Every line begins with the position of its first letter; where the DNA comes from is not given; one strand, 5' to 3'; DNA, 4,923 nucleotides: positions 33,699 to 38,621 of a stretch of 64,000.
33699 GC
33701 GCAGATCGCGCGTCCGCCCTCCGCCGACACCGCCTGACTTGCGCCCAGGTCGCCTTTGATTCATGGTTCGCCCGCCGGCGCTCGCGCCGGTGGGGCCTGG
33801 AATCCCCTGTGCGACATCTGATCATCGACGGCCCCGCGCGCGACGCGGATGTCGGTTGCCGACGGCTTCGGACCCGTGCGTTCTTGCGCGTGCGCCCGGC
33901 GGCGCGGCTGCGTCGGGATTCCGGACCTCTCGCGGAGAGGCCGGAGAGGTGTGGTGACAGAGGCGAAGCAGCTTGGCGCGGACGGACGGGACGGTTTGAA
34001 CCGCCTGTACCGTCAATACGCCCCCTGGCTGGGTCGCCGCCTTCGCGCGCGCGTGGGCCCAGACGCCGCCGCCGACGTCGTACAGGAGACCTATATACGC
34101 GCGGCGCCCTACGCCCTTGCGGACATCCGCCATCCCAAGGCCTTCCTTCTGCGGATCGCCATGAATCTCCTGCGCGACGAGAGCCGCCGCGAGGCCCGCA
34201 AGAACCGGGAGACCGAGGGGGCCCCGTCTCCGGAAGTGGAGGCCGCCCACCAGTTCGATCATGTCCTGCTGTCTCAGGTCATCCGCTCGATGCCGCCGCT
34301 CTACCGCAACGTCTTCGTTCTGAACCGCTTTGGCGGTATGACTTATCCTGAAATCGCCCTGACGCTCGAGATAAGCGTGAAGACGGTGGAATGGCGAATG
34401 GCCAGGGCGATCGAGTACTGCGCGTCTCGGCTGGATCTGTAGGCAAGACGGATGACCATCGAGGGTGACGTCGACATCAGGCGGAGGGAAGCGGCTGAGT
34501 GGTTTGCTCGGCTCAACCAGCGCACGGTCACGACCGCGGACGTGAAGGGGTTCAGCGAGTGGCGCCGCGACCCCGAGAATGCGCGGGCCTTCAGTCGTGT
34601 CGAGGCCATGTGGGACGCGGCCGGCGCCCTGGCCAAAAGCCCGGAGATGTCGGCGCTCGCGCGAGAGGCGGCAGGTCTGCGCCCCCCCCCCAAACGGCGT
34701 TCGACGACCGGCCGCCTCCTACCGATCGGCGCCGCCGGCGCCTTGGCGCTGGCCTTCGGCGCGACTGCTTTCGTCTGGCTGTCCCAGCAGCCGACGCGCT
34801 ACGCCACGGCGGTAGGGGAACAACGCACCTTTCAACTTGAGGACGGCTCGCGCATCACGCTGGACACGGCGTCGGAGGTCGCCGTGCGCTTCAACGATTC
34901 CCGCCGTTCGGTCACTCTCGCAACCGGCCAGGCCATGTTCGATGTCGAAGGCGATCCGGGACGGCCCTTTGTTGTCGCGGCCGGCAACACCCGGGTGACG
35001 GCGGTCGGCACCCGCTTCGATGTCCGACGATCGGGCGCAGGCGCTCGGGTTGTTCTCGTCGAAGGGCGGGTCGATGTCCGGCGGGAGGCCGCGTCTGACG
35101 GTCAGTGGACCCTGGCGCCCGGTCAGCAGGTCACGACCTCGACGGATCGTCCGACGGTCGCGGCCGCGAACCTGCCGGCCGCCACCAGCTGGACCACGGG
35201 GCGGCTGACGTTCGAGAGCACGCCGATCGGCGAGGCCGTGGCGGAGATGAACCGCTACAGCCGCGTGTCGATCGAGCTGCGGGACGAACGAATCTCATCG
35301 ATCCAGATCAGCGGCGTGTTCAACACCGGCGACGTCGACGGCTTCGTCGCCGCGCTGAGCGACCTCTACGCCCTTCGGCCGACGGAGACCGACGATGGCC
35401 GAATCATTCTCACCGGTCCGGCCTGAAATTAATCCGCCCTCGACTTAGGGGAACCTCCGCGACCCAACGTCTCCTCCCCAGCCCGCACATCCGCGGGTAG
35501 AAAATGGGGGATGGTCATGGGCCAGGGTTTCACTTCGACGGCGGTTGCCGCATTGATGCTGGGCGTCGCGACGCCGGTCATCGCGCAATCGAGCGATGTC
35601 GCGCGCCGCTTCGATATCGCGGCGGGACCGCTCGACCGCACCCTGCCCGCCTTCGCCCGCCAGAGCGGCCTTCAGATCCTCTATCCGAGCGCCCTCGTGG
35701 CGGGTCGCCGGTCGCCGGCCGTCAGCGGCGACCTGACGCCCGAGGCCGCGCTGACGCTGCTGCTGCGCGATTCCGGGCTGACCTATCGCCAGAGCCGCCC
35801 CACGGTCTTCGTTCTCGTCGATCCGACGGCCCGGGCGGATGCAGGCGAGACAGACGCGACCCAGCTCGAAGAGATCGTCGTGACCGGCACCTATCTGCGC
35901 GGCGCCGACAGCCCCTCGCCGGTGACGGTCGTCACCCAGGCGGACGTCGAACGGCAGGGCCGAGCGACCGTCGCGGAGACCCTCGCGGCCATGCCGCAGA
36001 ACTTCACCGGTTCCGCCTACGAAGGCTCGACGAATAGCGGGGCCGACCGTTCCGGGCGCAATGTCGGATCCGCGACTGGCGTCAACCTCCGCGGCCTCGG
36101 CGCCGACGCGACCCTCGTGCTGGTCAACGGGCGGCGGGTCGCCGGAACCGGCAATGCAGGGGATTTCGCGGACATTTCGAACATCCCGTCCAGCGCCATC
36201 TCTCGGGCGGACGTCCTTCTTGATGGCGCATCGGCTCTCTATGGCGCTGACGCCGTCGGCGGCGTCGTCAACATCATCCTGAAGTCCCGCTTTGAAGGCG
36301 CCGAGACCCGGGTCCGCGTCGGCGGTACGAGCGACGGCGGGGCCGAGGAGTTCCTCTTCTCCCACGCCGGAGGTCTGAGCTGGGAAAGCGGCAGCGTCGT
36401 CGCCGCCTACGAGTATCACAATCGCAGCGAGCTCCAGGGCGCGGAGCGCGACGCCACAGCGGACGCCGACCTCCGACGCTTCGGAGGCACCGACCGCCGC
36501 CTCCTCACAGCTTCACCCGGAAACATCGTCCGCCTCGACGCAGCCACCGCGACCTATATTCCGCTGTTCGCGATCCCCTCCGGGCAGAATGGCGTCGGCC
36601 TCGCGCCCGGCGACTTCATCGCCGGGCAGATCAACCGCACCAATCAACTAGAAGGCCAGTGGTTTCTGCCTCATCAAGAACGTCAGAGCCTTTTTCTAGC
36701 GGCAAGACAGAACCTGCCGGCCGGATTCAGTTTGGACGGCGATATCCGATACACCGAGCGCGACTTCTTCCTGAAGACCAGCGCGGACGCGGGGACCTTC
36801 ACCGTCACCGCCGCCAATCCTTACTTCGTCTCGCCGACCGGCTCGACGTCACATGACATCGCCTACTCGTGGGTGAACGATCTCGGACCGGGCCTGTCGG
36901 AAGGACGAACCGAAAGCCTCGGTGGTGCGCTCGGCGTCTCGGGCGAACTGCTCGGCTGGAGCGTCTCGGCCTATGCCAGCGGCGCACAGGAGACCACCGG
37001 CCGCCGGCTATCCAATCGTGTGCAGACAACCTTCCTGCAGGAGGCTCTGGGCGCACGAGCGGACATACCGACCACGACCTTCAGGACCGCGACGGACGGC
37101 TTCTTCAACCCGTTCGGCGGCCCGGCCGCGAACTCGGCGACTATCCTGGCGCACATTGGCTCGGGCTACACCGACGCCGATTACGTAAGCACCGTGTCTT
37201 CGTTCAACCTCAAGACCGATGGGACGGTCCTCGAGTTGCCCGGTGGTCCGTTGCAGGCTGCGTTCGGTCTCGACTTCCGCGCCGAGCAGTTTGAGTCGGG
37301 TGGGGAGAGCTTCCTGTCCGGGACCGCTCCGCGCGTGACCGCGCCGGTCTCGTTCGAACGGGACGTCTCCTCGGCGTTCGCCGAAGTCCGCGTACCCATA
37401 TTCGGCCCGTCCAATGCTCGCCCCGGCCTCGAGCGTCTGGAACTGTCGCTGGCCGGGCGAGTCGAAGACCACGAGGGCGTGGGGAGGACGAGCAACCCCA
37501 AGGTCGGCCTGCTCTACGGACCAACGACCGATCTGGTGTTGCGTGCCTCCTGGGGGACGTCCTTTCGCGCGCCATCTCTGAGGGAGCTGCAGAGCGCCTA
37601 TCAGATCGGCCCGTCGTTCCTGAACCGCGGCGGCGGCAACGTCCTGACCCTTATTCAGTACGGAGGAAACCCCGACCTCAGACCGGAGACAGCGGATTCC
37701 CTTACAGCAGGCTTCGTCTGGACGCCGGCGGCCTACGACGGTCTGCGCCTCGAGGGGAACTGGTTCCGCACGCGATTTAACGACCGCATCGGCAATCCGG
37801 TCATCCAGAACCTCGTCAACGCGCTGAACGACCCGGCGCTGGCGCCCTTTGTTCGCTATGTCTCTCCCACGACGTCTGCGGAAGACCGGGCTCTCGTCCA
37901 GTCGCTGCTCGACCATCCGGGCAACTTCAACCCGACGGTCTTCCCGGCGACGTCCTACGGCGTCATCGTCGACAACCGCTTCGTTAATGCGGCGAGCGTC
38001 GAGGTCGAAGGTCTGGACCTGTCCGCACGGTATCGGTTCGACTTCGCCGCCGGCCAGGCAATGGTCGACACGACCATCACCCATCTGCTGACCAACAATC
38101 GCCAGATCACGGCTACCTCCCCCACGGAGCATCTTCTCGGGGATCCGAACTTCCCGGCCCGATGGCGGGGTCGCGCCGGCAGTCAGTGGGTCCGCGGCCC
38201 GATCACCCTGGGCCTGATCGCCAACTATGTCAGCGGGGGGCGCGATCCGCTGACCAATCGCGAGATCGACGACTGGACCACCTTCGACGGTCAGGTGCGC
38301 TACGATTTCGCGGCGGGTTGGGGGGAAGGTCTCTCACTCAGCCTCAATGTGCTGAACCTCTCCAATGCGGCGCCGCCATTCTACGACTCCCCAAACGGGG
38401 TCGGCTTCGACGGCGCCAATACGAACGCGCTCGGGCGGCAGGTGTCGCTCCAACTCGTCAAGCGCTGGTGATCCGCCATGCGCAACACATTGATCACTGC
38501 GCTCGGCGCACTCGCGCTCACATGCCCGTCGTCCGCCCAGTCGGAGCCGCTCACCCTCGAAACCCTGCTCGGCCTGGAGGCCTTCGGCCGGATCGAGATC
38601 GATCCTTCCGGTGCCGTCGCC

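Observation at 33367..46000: Lasso peptide signalling module placed against the conjugation regulators: possible peptide control of ICE transfer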

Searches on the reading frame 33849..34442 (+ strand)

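Call 3: search_protein_families(library=pfam, proteins=[window:33849-34442:+], max_evalue=0.01)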
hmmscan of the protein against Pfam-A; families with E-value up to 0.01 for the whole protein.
window:33849-34442:+ (197 aa): 5 families
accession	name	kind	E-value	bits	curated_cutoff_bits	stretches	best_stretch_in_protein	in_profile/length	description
PF08281.18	Sigma70_r4_2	-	8.2e-14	51.4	25.7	1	140-189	3-52/54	Sigma-70, region 4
PF04542.20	Sigma70_r2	-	5.9e-08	32.8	24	1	53-117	1-70/71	Sigma-70 region 2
PF07638.17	Sigma70_ECF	-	0.00018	21.9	21.1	1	128-187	118-177/185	ECF sigma factor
PF04545.22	Sigma70_r4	-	0.00019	21.3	24.1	1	145-189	2-46/50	Sigma-70, region 4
PF13412.12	HTH_24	-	0.0092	16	21.9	0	158-189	12-43/48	Winged helix-turn-helix DNA-binding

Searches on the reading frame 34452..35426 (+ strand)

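Call 3: search_protein_families(library=pfam, proteins=[window:34452-35426:+], max_evalue=0.01)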
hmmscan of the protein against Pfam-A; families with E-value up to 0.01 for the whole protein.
window:34452-35426:+ (324 aa): 3 families
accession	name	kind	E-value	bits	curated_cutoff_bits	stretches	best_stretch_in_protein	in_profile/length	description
PF04773.18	FecR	-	8.7e-23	81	24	1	116-207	2-96/97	FecR protein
PF16220.10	DUF4880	-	3.6e-10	40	25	1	12-53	1-43/43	Domain of unknown function (DUF4880)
PF16344.10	FecR_C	-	0.00066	20.1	24.4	1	251-319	1-69/70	FecR, C-terminal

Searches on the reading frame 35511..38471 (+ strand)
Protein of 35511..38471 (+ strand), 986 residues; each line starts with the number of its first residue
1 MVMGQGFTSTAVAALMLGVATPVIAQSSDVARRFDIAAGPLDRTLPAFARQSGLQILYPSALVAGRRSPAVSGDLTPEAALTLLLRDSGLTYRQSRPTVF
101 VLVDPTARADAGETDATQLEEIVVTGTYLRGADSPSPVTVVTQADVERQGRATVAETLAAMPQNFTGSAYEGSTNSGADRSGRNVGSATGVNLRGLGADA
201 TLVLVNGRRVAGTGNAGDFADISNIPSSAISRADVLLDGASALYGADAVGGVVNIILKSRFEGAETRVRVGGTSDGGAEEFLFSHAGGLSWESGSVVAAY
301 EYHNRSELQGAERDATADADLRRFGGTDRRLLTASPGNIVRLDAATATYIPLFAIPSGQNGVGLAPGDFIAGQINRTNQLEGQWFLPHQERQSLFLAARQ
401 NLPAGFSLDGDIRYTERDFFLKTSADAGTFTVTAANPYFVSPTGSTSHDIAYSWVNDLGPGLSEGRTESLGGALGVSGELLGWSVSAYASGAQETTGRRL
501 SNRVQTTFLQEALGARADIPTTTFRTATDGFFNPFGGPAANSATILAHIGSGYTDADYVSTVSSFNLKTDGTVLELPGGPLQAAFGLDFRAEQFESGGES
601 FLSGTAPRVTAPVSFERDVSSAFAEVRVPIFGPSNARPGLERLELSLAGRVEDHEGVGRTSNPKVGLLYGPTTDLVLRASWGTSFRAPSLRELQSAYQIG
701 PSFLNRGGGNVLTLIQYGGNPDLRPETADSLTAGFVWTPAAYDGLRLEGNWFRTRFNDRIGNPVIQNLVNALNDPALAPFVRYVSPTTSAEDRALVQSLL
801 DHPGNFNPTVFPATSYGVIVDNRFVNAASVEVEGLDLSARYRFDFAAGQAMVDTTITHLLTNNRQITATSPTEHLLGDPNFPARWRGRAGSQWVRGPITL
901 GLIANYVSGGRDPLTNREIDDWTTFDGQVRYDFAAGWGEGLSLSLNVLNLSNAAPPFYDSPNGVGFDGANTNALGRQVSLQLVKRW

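Call 3: search_protein_families(library=pfam, proteins=[window:35511-38471:+], max_evalue=0.01)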
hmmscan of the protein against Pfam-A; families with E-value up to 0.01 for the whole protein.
window:35511-38471:+ (986 aa): 3 families
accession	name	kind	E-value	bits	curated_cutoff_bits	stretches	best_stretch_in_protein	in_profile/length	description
PF00593.30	TonB_dep_Rec_b-barrel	-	9.5e-39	134.9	27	1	483-950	46-436/436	TonB dependent receptor-like, beta-barrel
PF07715.20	Plug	-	4.7e-19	69.3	23.9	1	132-252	3-107/107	TonB-dependent Receptor Plug Domain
PF07660.19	STN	-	2.3e-11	43.7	28.4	1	54-103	1-50/52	Secretin and TonB N terminus short domain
